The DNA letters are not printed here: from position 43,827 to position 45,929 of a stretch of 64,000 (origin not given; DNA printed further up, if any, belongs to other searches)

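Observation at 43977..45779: Unrecognised secreted repeat protein: 16 repeats of ~38 aa with a P-x-[DE]-V-[YF] motif and a two-level (super-repeat) architecture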

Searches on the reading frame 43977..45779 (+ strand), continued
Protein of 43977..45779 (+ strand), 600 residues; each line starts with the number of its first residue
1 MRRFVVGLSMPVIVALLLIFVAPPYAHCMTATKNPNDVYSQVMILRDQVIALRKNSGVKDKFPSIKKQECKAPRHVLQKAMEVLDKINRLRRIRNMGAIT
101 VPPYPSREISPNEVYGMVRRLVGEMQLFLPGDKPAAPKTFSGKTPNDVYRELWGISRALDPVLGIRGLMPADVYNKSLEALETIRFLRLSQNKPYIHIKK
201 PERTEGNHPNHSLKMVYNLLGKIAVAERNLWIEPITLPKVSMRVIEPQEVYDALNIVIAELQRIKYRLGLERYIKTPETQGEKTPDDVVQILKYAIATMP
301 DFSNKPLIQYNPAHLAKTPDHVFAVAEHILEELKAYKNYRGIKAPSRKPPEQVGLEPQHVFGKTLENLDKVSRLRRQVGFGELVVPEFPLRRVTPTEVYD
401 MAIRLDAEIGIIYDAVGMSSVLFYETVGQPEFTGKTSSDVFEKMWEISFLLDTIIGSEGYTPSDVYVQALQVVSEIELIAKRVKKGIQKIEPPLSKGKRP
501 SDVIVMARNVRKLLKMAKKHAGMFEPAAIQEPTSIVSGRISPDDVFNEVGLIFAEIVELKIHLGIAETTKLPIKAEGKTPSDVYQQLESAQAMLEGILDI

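Call 50: find_encoding_contigs(protein=P0312, flank=4000, max_places=1)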
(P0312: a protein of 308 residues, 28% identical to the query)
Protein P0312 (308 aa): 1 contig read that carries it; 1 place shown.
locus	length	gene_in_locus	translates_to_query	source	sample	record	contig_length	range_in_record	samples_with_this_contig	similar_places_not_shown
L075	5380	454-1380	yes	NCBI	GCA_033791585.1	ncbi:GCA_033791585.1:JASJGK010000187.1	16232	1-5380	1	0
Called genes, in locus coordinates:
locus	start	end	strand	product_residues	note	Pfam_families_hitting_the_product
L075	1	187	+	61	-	?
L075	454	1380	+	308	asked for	-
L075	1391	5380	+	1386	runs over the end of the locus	PF21623:HK_sensor_dom_bact, PF13185:GAF_2 (weak), PF00512:HisKA, PF02518:HATPase_c, PF00072:Response_reg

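Call 66: predict_structure(alignment_id=A6)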
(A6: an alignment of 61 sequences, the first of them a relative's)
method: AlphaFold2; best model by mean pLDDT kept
length: 313 residues; sequences in the alignment: 61
mean_pLDDT: 92.4   pTM: 0.89
mean pLDDT of the five models: 92.4, 92.3, 91.9, 91.7, 91.5
residues with pLDDT >= 90: 261; 70-90: 31; 50-70: 18; < 50: 3
segments of 3 or more residues with pLDDT < 50: 311-313
pLDDT, mean of each block of 10 residues (from residue 1): 79 72 92 97 94 63 92 98 97 96 96 98 97 92 95 96 91 98 98 97 98 98 95 96 96 98 97 96 98 98 72 45
secondary structure, 60 per line:
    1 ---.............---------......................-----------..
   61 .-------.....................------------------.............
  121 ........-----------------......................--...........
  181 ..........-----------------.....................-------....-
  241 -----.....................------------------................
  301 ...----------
elements in order: H4-16 H26-47 H69-89 H108-128 H146-167 H170-190 H208-228 H236-239 H246-266 H285-303

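Call 68: fold_search(model_id=the predicted structure, library=pdb)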
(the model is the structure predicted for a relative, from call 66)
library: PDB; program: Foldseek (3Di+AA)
matches with E <= 10: 61; with E <= 0.001: 0
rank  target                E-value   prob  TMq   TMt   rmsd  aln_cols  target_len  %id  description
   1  7l2p_A                2.2e+00  0.02  0.10  0.07  20.1       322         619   11  cryo-EM structure of unliganded minimal TRPV1 (released 2021-09-22)
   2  8t0e_A                2.2e+00  0.01  0.10  0.06  23.6       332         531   11  TRPV1 in Nanodisc not bound with lysophosphatidic acid (apo) (released 2024-05-08)
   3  7l2p_D                2.3e+00  0.02  0.10  0.08  19.9       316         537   12  cryo-EM structure of unliganded minimal TRPV1 (released 2021-09-22)
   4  8wpl_A                2.3e+00  0.02  0.12  0.07  24.4       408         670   11  Cryo-EM structure of the human TRPC1/C4 heteromer (released 2024-10-16)
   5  9ynh_W                2.5e+00  0.03  0.16  0.11  24.2       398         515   12  Full-length human cytoplasmic dynein-1 in phi-like state bound to dynactin-p150glued and LIS1 (released 2026-01-28)
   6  7l2h_A                2.7e+00  0.02  0.11  0.08  22.1       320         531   10  Cryo-EM structure of unliganded full-length TRPV1 at neutral pH (released 2021-09-22)
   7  3vxd_A                2.9e+00  0.02  0.14  0.12  20.2       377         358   11  Crystal structure of unsaturated glucuronyl hydrolase mutant D115N from Streptcoccus agalactiae (released 2012-10-03)
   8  8wpm_A                3.0e+00  0.01  0.11  0.07  24.4       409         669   10  Cryo-EM structure of the human TRPC1/C4 heteromer in complex with Pico145 (released 2024-10-16)
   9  8tn3_A                3.2e+00  0.02  0.09  0.08  17.0       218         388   12  Structure of S. hygroscopicus aminotransferase MppQ complexed with pyridoxamine 5'-phosphate (PMP) (released 2023-11-22)
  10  9b3w_A                3.6e+00  0.01  0.09  0.06  20.2       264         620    8  Rat TRPV2 E724A/D725A Apo (released 2025-02-26)
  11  6ql4_A                3.8e+00  0.01  0.11  0.07  27.2       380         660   11  Crystal structure of nucleotide-free Mgm1 (released 2019-07-03)
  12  4fp4_B                4.0e+00  0.04  0.19  0.23  17.6       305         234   13  Crystal structure of isoprenoid synthase a3mx09 (target efi-501993) from pyrobaculum calidifontis (released 2012-07-11)
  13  7s9b_A                4.0e+00  0.01  0.11  0.07  21.4       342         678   11  Cryo-EM Structure of dolphin Prestin: Sensor Down I (Expanded) state (released 2021-11-03)
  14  8t3l_D                4.2e+00  0.02  0.12  0.12  20.9       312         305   11  TRPV1 in nanodisc bound with 2 LPA molecules in neighboring monomers (released 2024-05-08)
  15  7mz5_A                4.2e+00  0.01  0.10  0.09  20.5       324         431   11  Cryo-EM structure of RTX-bound full-length TRPV1 in C2 state (released 2021-09-22)
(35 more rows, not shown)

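Call 70: search_protein_families(library=pfam, proteins=[L004:7690-10794:+, L061:7740-10622:+], max_evalue=0.1)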
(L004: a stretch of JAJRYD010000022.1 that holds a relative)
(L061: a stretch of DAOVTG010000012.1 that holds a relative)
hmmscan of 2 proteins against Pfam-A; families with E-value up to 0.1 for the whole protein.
L004:7690-10794:+ (1034 aa): 13 families
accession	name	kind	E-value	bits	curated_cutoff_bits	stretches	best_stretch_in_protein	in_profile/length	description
PF00072.30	Response_reg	-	6.1e-25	88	30.2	1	918-1029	1-110/111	Response regulator receiver domain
PF02518.31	HATPase_c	-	1.8e-23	83.5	26.4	1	805-913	2-109/111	Histidine kinase-, DNA gyrase B-, and HSP90-like ATPase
PF08447.18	PAS_3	-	1.9e-19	70.1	25.6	1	579-664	1-88/89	PAS fold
PF13426.13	PAS_9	-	6.3e-18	65.4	27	2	438-543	2-103/103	PAS domain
PF21623.3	HK_sensor_dom_bact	-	8.4e-18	64.9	27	1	99-255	50-203/253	Bacterial histidine kinase, sensor domain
PF00989.32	PAS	-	4.6e-12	46.4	22.6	2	557-657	2-101/113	PAS fold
PF00512.31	HisKA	-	2.1e-11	44.1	26.9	1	692-759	2-66/66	His Kinase A (phospho-acceptor) domain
PF13188.13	PAS_8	-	2e-10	40.6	21.8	1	428-483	2-57/65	PAS domain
PF02743.24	dCache_1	-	5.7e-09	36.3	45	1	137-250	76-189/240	Cache domain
PF08448.16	PAS_4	-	1.7e-07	31.9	23.1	1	447-545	16-109/110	PAS fold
PF00672.30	HAMP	-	5.1e-07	30.4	25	1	351-396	5-50/53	HAMP domain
PF13589.12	HATPase_c_3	-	0.00061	20.3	25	1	810-879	4-77/137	Histidine kinase-, DNA gyrase B-, and HSP90-like ATPase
PF08269.17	dCache_2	-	0.035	13.7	26.5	0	223-246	89-112/298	Cache domain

L061:7740-10622:+ (960 aa): 12 families
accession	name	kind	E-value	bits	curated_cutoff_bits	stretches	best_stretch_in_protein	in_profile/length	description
PF00072.30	Response_reg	-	2.9e-28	98.7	30.2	2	824-891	1-68/111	Response regulator receiver domain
PF02518.31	HATPase_c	-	3.1e-28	98.9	26.4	1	671-783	1-107/111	Histidine kinase-, DNA gyrase B-, and HSP90-like ATPase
PF00512.31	HisKA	-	8.5e-21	74.2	26.9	1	559-623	1-65/66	His Kinase A (phospho-acceptor) domain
PF08448.16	PAS_4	-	6e-18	65.5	23.1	1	433-540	2-109/110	PAS fold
PF21623.3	HK_sensor_dom_bact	-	1.2e-14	54.6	27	1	99-252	50-201/253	Bacterial histidine kinase, sensor domain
PF00989.32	PAS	-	1.2e-13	51.5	22.6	1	426-536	1-113/113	PAS fold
PF13426.13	PAS_9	-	3e-08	34.3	27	1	437-537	2-102/103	PAS domain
PF02743.24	dCache_1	-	5.8e-08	33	45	1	36-251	3-191/240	Cache domain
PF00672.30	HAMP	-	1.4e-07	32.1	25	1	344-394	2-52/53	HAMP domain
PF08447.18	PAS_3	-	0.0033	18.1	25.6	1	451-532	4-88/89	PAS fold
PF13596.12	PAS_10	-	0.024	15.7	22.1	1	461-537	33-106/106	PAS domain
PF15175.11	SPATA24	-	0.077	13.2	27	0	838-905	62-133/182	Spermatogenesis-associated protein 24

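Call 75: find_encoding_contigs(protein=P0308, flank=4000, max_places=1)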
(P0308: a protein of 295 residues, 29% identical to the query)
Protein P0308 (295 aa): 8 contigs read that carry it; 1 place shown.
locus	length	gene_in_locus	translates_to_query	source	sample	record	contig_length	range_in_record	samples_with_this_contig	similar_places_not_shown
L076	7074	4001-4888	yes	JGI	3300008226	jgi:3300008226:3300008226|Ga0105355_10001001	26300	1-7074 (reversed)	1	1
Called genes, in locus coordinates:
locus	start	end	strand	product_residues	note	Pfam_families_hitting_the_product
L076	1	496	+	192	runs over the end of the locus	PF00497:SBP_bac_3 (weak)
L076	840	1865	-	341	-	PF12625:Arabinose_bd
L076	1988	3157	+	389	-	PF00108:Thiolase_N, PF02803:Thiolase_C, PF22691:Thiolase_C_1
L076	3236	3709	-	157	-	PF00578:AhpC-TSA, PF08534:Redoxin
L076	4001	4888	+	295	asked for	-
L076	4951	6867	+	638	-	PF00672:HAMP, PF00015:MCPsignal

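Call 76: find_encoding_contigs(protein=P0331, flank=4000, max_places=1)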
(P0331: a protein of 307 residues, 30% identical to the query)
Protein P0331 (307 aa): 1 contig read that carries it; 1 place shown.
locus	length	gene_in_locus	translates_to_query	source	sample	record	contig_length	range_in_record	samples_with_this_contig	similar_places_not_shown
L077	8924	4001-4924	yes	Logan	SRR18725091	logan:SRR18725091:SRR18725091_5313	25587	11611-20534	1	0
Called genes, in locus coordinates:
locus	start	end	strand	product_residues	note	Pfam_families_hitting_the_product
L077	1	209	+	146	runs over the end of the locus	PF21291:CYNS_N, PF02560:Cyanate_lyase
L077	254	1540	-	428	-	PF13237:Fer4_10 (faint), PF00037:Fer4 (faint), PF12838:Fer4_7 (weak), PF13183:Fer4_8, PF13484:Fer4_16 (weak), PF13534:Fer4_17, PF02754:CCG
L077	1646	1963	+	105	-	-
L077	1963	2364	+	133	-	PF13115:YtkA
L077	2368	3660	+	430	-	PF22113:Mtrc-MtrF_II-IV_dom (faint), PF03150:CCP_MauG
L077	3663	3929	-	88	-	-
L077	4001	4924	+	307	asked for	-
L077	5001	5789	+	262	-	PF00149:Metallophos, PF12850:Metallophos_2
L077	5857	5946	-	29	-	-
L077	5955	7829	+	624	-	PF00512:HisKA, PF02518:HATPase_c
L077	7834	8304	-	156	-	PF02635:DsrE (weak)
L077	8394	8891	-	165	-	PF00578:AhpC-TSA, PF08534:Redoxin, PF13098:Thioredoxin_2, PF13905:Thioredoxin_8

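Call 77: find_encoding_contigs(protein=P0275, flank=4000, max_places=1)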
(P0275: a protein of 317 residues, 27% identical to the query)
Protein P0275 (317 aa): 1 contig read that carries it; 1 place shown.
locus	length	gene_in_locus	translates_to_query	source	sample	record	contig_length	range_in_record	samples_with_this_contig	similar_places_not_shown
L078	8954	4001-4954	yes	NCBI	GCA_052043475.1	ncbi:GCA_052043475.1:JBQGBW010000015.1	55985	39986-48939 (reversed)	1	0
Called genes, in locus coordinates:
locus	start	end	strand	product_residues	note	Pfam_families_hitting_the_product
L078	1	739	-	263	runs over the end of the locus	PF06750:A24_N_bact, PF01478:Peptidase_A24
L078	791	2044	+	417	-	PF06347:SH3_4 (faint), PF08239:SH3_3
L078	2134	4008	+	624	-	PF05227:CHASE3, PF00672:HAMP (faint), PF01590:GAF, PF13185:GAF_2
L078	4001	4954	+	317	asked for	-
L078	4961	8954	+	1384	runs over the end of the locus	PF02743:dCache_1, PF01590:GAF, PF13185:GAF_2, PF00512:HisKA, PF02518:HATPase_c, PF00072:Response_reg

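Call 81: search_protein_families(library=pfam, alignment_id=A7, max_evalue=0.00001)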
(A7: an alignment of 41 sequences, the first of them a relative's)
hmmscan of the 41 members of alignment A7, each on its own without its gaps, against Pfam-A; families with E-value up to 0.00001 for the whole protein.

A. member 1, L001:13900-15147:+ (415 aa): 2 families
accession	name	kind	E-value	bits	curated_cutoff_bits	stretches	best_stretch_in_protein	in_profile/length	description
PF00990.26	GGDEF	-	1e-36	126.5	23.8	1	261-410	2-161/161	Diguanylate cyclase, GGDEF domain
PF00072.30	Response_reg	-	3.4e-25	88.8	30.2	1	15-123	2-110/111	Response regulator receiver domain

B. families by the number of members that match (of 41 scanned): 21 families
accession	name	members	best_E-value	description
PF00072.30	Response_reg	36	2.8e-56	Response regulator receiver domain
PF00990.26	GGDEF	26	2.2e-50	Diguanylate cyclase, GGDEF domain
PF13426.13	PAS_9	18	1.2e-39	PAS domain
PF08448.16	PAS_4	18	1.1e-37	PAS fold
PF00989.32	PAS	18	8.9e-36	PAS fold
PF13188.13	PAS_8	16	3.4e-17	PAS domain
PF08447.18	PAS_3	15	2.1e-48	PAS fold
PF00563.25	EAL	6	1.1e-75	EAL domain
PF02518.31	HATPase_c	6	8.1e-32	Histidine kinase-, DNA gyrase B-, and HSP90-like ATPase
PF00512.31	HisKA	5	9.7e-21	His Kinase A (phospho-acceptor) domain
PF12849.12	PBP_like_2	2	3.3e-26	PBP superfamily domain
PF13531.11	SBP_bac_11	2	2.3e-11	Bacterial extracellular solute-binding protein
PF12727.12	PBP_like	2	6.4e-07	PBP superfamily domain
PF02578.20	Cu-oxidase_4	1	1.2e-65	Multi-copper polyphenol oxidoreductase laccase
PF07228.17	SpoIIE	1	2.1e-19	Stage II sporulation protein E (SpoIIE)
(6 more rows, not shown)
